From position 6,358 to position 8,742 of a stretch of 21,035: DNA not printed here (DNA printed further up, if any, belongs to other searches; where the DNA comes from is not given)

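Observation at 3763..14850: Arn-like lipid-carrier sugar pathway built from non-canonical parts, with possible transient N-acylation logic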

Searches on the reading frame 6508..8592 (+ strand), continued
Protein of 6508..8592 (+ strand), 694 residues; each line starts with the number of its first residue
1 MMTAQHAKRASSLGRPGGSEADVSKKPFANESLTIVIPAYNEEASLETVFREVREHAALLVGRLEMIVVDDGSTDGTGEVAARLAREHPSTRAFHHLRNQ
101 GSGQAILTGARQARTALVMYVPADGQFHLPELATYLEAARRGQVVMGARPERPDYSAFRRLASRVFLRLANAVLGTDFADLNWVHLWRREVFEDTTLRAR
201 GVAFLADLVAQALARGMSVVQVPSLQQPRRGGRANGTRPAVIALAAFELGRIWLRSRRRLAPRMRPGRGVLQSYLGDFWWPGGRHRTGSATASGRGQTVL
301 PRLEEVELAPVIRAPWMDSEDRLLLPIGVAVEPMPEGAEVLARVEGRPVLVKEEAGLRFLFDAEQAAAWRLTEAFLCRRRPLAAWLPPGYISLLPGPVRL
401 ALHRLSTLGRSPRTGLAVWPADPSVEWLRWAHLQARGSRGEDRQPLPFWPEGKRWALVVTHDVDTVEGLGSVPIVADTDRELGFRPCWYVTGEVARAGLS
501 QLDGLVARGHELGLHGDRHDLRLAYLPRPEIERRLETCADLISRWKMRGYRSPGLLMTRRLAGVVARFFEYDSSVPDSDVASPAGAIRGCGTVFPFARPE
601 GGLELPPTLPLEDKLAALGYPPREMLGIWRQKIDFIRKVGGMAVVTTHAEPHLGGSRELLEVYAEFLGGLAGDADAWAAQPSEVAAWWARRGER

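Call 19: find_related_loci(query=A1, collection=genome_contigs, flank=10000)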
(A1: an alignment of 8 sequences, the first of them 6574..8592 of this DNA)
Query A1 (672 aa) in genome_contigs; peptide patterns used: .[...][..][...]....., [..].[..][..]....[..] (x = any residue, [..] = any of these).
600 stretches matched a pattern (row limit reached: there are more); 449 encode a relative of the query (tblastn E <= 1e-3); the best 80 are kept; 80 distinct loci.
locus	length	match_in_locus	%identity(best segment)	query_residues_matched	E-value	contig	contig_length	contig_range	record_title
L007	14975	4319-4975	37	9-227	3e-32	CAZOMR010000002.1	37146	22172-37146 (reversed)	MAG TPA_asm: uncultured bacterium isolate binchicken_co19_524 genome assembly, contig: NODE_1446_length_37146_cov_6.7876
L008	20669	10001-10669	34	9-231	5e-30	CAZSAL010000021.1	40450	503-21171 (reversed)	MAG TPA_asm: uncultured Elusimicrobia sp. isolate binchicken_co3_511 genome assembly, contig: NODE_2859_length_40450_cov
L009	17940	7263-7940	33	8-234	1e-28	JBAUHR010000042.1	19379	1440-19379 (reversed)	MAG: Rubripirellula sp. isolate MFD03264_ilm_asm_bin14 k127_205572, whole genome shotgun sequence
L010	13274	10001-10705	28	9-243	1e-26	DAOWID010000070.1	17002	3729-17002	MAG TPA_asm: Planctomycetota bacterium isolate CSMAG_2034 CSMAG_2034_k141_1471045_length_17002_cov_22.0000, whole genome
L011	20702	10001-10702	35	10-236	3e-26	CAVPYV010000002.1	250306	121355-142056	MAG: uncultured Chloroflexia bacterium isolate MFD04944.bin.2.33 genome assembly, contig: contig_57991, whole genome sho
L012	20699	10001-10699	32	8-240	3e-26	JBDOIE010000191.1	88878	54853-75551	MAG: Chloroflexia bacterium isolate TC202112_Ori_Bins012 k147_379021, whole genome shotgun sequence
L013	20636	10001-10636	33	9-220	5e-25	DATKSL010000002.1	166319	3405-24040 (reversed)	MAG TPA_asm: Candidatus Binataceae bacterium isolate SMAG_U14053 k141_525888, whole genome shotgun sequence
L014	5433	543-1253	32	10-248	7e-23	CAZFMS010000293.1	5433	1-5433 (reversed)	MAG TPA_asm: uncultured Planctomycetaceae bacterium isolate SRP128015_co2_35 genome assembly, contig: NODE_15290_length_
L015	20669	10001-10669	29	9-231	2e-22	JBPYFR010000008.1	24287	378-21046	MAG: Acidimicrobiales bacterium isolate Bin.012.fastaField_pasture_P4 k127_1097785, whole genome shotgun sequence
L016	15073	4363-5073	32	10-248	2e-22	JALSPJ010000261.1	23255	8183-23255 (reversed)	MAG: Anaerolineales bacterium isolate 356-284_metabat2_scaf2bin.041 356-284_scaffold_875_c1, whole genome shotgun sequen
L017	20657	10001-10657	36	9-227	1e-25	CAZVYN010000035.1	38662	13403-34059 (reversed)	MAG TPA_asm: uncultured bacterium isolate SRP128246_co1_497 genome assembly, contig: NODE_1463_length_38662_cov_48.62110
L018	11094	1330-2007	31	11-236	1e-21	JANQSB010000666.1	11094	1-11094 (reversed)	MAG: Myxococcota bacterium isolate IP29b_bin.86 k99_3174315, whole genome shotgun sequence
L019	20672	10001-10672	31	9-230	2e-21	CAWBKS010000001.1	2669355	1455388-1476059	MAG: uncultured Actinomycetes bacterium isolate MFD09212.bin.2.201 genome assembly, contig: contig_17128, whole genome s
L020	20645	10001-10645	33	10-221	5e-21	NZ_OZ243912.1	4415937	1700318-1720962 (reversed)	MAG: Rubrivirga sp. isolate ea9bf608-3c81-4348-88b3-bda7443e7dba chromosome 1, complete sequence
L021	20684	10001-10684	32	7-233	2e-20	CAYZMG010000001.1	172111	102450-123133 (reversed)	MAG TPA_asm: uncultured Acidimicrobiales bacterium isolate binchicken_co266_12 genome assembly, contig: NODE_195_length_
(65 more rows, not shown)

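Call 20: find_related_loci(query=A1, collection=metagenome_contigs, flank=10000)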
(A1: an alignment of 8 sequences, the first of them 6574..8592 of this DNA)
Query A1 (672 aa) in metagenome_contigs; peptide patterns used: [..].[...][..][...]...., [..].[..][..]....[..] (x = any residue, [..] = any of these).
600 stretches matched a pattern (row limit reached: there are more); 392 encode a relative of the query (tblastn E <= 1e-3); the best 80 are kept; 80 distinct loci.
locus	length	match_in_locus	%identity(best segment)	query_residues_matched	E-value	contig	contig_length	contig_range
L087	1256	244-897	28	10-227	2e-19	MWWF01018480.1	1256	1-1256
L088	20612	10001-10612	31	10-213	3e-18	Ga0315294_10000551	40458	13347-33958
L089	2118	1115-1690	31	11-201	2e-18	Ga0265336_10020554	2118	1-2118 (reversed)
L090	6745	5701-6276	31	11-201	5e-18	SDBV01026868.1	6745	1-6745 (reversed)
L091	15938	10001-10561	30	10-194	3e-17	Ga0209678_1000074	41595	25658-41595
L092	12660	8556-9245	30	7-236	4e-17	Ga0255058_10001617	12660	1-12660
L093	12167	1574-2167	31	11-201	1e-15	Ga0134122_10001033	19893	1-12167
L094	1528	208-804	28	11-212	7e-16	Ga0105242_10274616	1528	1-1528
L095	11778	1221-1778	30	11-189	3e-15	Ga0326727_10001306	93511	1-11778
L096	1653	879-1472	31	11-201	1e-15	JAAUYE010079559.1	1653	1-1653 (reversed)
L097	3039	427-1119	30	10-235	5e-15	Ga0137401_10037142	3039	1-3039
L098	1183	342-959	29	10-207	3e-15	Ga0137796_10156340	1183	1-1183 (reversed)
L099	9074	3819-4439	30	7-201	1e-14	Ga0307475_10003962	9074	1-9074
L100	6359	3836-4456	30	7-201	1e-14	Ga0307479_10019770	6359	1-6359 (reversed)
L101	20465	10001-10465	30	10-158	1e-14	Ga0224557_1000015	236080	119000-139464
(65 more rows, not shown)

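Call 22: search_solved_structures(query=A1, max_evalue=1)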
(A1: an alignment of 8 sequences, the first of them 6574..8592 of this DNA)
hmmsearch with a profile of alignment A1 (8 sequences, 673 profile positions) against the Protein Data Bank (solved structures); distinct sequences matched with E-value up to 1: 55.
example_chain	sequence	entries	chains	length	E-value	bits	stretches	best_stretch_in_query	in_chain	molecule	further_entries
9hwj_A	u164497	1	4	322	2.2e-17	65.7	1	11-207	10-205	Undecaprenyl-phosphate 4-deoxy-4-formamido-L-arabinose transferase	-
5mlz_A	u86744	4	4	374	4.7e-17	64.6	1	6-229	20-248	Dolichol monophosphate mannose synthase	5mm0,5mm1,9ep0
9bhc_C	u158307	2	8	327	4.6e-16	61.3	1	11-201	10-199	Undecaprenyl-phosphate 4-deoxy-4-formamido-L-arabinose transferase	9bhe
8vxh_A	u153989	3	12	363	6.1e-16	60.9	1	11-201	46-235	Undecaprenyl-phosphate 4-deoxy-4-formamido-L-arabinose transferase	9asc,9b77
3rxz_A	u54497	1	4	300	1.5e-15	59.6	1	423-662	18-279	Polysaccharide deacetylase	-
5eke_A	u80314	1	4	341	1.3e-10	43.2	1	7-153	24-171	Uncharacterized glycosyltransferase sll0501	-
5ekp_C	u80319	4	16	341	1.3e-10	43.2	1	7-153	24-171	Uncharacterized glycosyltransferase sll0501 | Glycosyltransferase sll0501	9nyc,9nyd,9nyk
9nye_A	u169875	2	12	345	1.4e-10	43.2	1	7-153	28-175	Glycosyltransferase sll0501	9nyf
2z87_A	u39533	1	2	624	2.2e-10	42.5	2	12-93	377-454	Chondroitin synthase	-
2z86_A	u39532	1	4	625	2.2e-10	42.5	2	12-93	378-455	Chondroitin synthase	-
6yv7_B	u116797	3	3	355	1.4e-08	36.6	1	11-104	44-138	Glycosyl transferase, family 2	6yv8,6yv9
6yv7_A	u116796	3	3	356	1.4e-08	36.6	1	11-104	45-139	Glycosyl transferase, family 2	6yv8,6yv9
3bcv_A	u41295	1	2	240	1.4e-07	33.3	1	12-108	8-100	Putative glycosyltransferase protein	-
9omh_A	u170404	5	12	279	2.5e-06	29.1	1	11-126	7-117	Glycosyltransferase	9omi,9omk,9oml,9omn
9omm_A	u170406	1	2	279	2.5e-06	29.1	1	11-126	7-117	Glycosyltransferase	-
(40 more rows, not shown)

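Call 29: search_protein_families(library=ncbifam, proteins=[L003:6552-7583:+, L003:7602-8759:+, L003:8769-9653:-, L003:13395-14024:+, L003:10028-12802:+], max_evalue=0.00001)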
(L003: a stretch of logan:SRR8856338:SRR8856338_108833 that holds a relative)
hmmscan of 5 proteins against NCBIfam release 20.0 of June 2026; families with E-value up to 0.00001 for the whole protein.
L003:6552-7583:+ (343 aa): 9 families
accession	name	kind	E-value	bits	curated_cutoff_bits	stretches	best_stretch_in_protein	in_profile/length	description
NF040723.1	UDP-GlcNAcDh_Arch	equivalog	4.7e-28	98.6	450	1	9-319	2-297/302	UDP-N-acetylglucosamine 3-dehydrogenase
TIGR04380.1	myo_inos_iolG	equivalog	1.3e-25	90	355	1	8-326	2-326/330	inositol 2-dehydrogenase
NF008607.0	PRK11579.1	subfamily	4.3e-12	45.7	330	1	27-170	25-163/346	oxidoreductase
NF041392.1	XylDh_Gfo6_Halo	equivalog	4.9e-12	45.3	350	1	6-182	15-196/350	D-xylose 1-dehydrogenase Gfo6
NF052679.1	InsChiInosDhIolG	equivalog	2.1e-08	33.6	540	1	8-161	3-158/343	bifunctional inositol 2-dehydrogenase/D-chiro-inositol 1-dehydrogenase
NF058563.1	BT_2159_fam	equivalog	2.7e-07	29.9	650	1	10-179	3-173/350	disaccharide 3-dehydrogenase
NF007574.0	PRK10206.1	equivalog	5.3e-07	29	352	1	55-148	51-145/345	oxidoreductase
NF058561.1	BT_2158_fam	equivalog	1.2e-06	27.4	750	1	8-159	36-186/487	glycoside 3-dehydrogenase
NF052479.1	LevoglcsnDh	equivalog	3.4e-06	26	650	1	58-148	63-153/386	levoglucosan dehydrogenase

L003:7602-8759:+ (385 aa): 9 families
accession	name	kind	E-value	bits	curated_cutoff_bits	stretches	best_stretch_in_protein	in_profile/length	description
TIGR03588.1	PseC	equivalog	3.3e-77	260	423.5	1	1-380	1-377/380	UDP-4-amino-4,6-dideoxy-N-acetyl-beta-L-altrosamine transaminase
NF008658.2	PRK11658.1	equivalog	7.5e-77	258.5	631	1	2-380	5-374/379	UDP-4-amino-4-deoxy-L-arabinose aminotransferase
TIGR04181.1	NHT_00031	hypoth_equivalog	1.3e-67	228.3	420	1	2-339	1-337/359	LegC family aminotransferase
NF008687.0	PRK11706.1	equivalog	6.8e-55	186.3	375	1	1-380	1-371/375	dTDP-4-amino-4,6-dideoxygalactose transaminase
TIGR04427.1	PLP_DesI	equivalog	1.5e-51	175.8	650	1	18-382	39-382/390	dTDP-4-dehydro-6-deoxyglucose aminotransferase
NF011936.0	PRK15407.1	equivalog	4.1e-46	157.6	423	2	3-208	38-251/440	lipopolysaccharide biosynthesis protein RfbH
TIGR02379.1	ECA_wecE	subfamily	2.1e-42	145.2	434.85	1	1-380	1-372/376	dTDP-4-amino-4,6-dideoxy-D-glucose transaminase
NF004770.0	PRK06108.1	subfamily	1.2e-07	30.9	422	1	37-151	88-209/396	pyridoxal phosphate-dependent aminotransferase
NF004769.0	PRK06107.1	equivalog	2.8e-06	26.3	617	0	47-120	95-168/402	aspartate transaminase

L003:8769-9653:- (294 aa): 16 families
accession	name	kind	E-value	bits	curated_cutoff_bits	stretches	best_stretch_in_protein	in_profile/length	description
TIGR03466.1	HpnA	hypoth_equivalog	4e-27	95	367.65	1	2-111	4-115/327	hopanoid-associated sugar epimerase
NF042422.1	oxyalk_red_OleD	equivalog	5.7e-24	85.1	580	1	1-109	3-110/329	2-alkyl-3-oxoalkanoate reductase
NF052578.1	StrlDmthSdmBMthl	equivalog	4.4e-16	59.6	600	1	2-112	4-116/328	sterol demethylase protein SdmB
NF005539.0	PRK07201.1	equivalog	6.9e-14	51.5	549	1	2-235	4-280/657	SDR family oxidoreductase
TIGR04180.1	EDH_00030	hypoth_equivalog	1e-13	51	475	1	1-109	1-121/297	NAD-dependent 4,6-dehydratase LegB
NF042423.1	oxyalk_red_Shew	equivalog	1.8e-13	50.3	580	1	2-110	12-119/331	2-alkyl-3-oxoalkanoate reductase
TIGR01746.1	Thioester-redct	subfamily_domain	7.9e-12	45.1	213.35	0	63-222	89-279/371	thioester reductase domain-containing protein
TIGR01179.1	galE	equivalog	2.2e-10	39.9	262.3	1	1-112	2-123/332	UDP-glucose 4-epimerase GalE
TIGR01214.1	rmlD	equivalog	2.9e-10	39.7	224.05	1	2-108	3-99/285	dTDP-4-dehydrorhamnose reductase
TIGR01181.1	dTDP_gluc_dehyt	equivalog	3.5e-09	36.2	365.1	1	1-110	2-126/321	dTDP-glucose 4,6-dehydratase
NF058621.1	DiazavRedAvaA7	equivalog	5e-09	36.2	400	1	1-108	3-113/304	3-diazoavenalumate denitrifying reductase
NF043036.1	ErythonDh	equivalog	2.5e-08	33.5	325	1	2-112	4-127/321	D-erythronate dehydrogenase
TIGR02197.1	heptose_epim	equivalog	7.4e-08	31.9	274.6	0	1-109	1-114/316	ADP-glyceromanno-heptose 6-epimerase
TIGR03589.1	PseB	equivalog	2.1e-07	30.2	407.75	1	39-131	51-146/324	UDP-N-acetylglucosamine 4,6-dehydratase (inverting)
NF041293.1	G6PDh_Azf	equivalog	1.9e-06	27.5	400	1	2-112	6-118/252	NAD-dependent glucose-6-phosphate dehydrogenase Azf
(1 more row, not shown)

L003:13395-14024:+ (210 aa): 0 families

L003:10028-12802:+ (924 aa): 1 family
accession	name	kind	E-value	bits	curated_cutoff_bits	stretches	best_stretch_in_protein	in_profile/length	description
TIGR03663.1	TIGR03663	subfamily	5.5e-08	32.2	126.25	1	38-126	56-143/435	flippase activity-associated protein Agl23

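Call 44: predict_structure(alignment_id=A1)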
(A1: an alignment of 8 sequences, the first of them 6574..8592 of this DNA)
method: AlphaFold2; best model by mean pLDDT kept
length: 672 residues; sequences in the alignment: 8
mean_pLDDT: 68.8   pTM: 0.54
mean pLDDT of the five models: 68.8, 68.3, 68.3, 66.7, 63.7
residues with pLDDT >= 90: 82; 70-90: 293; 50-70: 167; < 50: 130
segments of 3 or more residues with pLDDT < 50: 76-78, 207-215, 237-278, 353-370, 415-424, 532-537, 553-586, 670-672
pLDDT, mean of each block of 10 residues (from residue 1): 78 78 79 90 83 69 87 59 78 86 72 89 77 68 78 76 78 65 81 86 55 48 69 55 27 30 24 36 81 65 64 83 83 75 61 43 42 60 54 55 69 46 60 86 87 93 91 89 92 67 67 88 86 51 75 40 31 32 53 74 83 71 84 89 90 86 69 29
secondary structure, 60 per line:
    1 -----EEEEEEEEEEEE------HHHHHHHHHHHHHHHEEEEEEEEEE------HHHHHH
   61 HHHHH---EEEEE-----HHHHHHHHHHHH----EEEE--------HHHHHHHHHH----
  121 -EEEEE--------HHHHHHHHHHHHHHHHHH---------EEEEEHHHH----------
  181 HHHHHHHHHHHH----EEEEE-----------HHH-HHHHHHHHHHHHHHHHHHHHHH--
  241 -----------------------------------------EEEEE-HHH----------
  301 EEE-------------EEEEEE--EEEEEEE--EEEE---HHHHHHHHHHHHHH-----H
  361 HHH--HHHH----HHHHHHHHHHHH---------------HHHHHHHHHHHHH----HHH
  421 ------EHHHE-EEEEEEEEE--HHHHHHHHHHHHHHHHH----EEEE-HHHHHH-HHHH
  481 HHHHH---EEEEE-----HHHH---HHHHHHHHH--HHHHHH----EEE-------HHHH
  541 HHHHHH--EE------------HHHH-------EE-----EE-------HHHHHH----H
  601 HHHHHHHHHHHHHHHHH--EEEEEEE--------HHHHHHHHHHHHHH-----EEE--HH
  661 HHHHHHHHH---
elements in order (helices of 4 or more, strands of 3 or more residues): E6-17 H24-38 E39-48 H55-65 E69-73 H79-90 E95-98 H107-116 E122-126 H135-152 E162-166 H167-170 H181-192 E197-201 H217-238 E282-286 E301-303 E317-322 E325-331 E334-337 H341-354 H360-363 H366-369 H374-385 H401-413 E433-441 H444-460 E465-468 H470-475 H477-485 E489-493 H499-502 H506-514 H517-522 E527-529 H537-546 H563-566 H590-595 H600-617 E620-626 H635-648 E654-656 H659-669

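Call 47: fold_search(model_id=the predicted structure, library=pdb)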
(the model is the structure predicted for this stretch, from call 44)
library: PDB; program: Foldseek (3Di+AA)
matches with E <= 10: 1359; with E <= 0.001: 200
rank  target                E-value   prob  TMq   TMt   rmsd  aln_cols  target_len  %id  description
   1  9asc_A                3.7e-12  1.00  0.30  0.60   3.7       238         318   23  Cryo-EM Structure of the Glycosyltransferase ArnC from Salmonella enterica in the UDP-bound State Determined on Talos  (released 2025-02-05)
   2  8vxh_A                1.5e-11  1.00  0.28  0.57   3.6       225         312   23  Cryo-EM Structure of the Glycosyltransferase ArnC from Salmonella enterica in the Apo State Determined on Talos Arctic (released 2025-02-05)
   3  9b77_A                2.7e-11  1.00  0.28  0.57   5.2       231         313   24  Cryo-EM Structure of the Glycosyltransferase ArnC from Salmonella enterica in the Apo State Determined on Krios micros (released 2025-02-05)
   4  5mlz                  9.4e-11  1.00  0.29  0.52   3.9       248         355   22  Dolichyl phosphate mannose synthase in complex with GDP and Mg2+ (released 2017-08-09)
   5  9bhe_A                2.0e-10  1.00  0.29  0.59   3.5       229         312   24  Salmonella undecaprenyl-phosphate 4-deoxy-4-formamido-L-arabinose transferase (ArnC) bound to UDP (released 2025-02-12)
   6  9bhc_B                2.1e-10  1.00  0.27  0.56  13.7       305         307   19  Salmonella undecaprenyl-phosphate 4-deoxy-4-formamido-L-arabinose transferase (ArnC) (released 2025-02-12)
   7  9bhc_A                2.2e-10  1.00  0.29  0.59   3.5       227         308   22  Salmonella undecaprenyl-phosphate 4-deoxy-4-formamido-L-arabinose transferase (ArnC) (released 2025-02-12)
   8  9hwj_A                3.8e-10  1.00  0.26  0.56  14.2       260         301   21  Structure of Undecaprenyl-phosphate 4-deoxy-4-formamido-L-arabinose transferase embedded in nanodisc (released 2026-01-14)
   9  9bhe_B                4.7e-10  1.00  0.29  0.60   3.5       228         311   24  Salmonella undecaprenyl-phosphate 4-deoxy-4-formamido-L-arabinose transferase (ArnC) bound to UDP (released 2025-02-12)
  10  9nyf_A                5.6e-10  1.00  0.27  0.56   4.5       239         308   22  Cryo-EM structure of the glycosyltransferase GtrB (tetramer volume) (released 2025-12-17)
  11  9nyc_A                6.5e-10  1.00  0.28  0.57   4.4       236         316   22  Cryo-EM structure of the glycosyltransferase GtrB in the substrate-bound state (released 2025-12-17)
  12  9nyd_B                1.0e-09  1.00  0.28  0.57   3.4       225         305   22  Cryo-EM structure of the glycosyltransferase GtrB in the pre-catalysis and product-bound state (released 2025-12-17)
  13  9nyd_C                1.1e-09  1.00  0.27  0.57   3.5       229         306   22  Cryo-EM structure of the glycosyltransferase GtrB in the pre-catalysis and product-bound state (released 2025-12-17)
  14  3rxz_B                1.5e-09  1.00  0.28  0.63   9.8       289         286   20  Crystal structure of putative polysaccharide deacetylase from Mycobacterium smegmatis (released 2011-06-22)
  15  9nyd_A                1.5e-09  1.00  0.28  0.58   3.3       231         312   22  Cryo-EM structure of the glycosyltransferase GtrB in the pre-catalysis and product-bound state (released 2025-12-17)
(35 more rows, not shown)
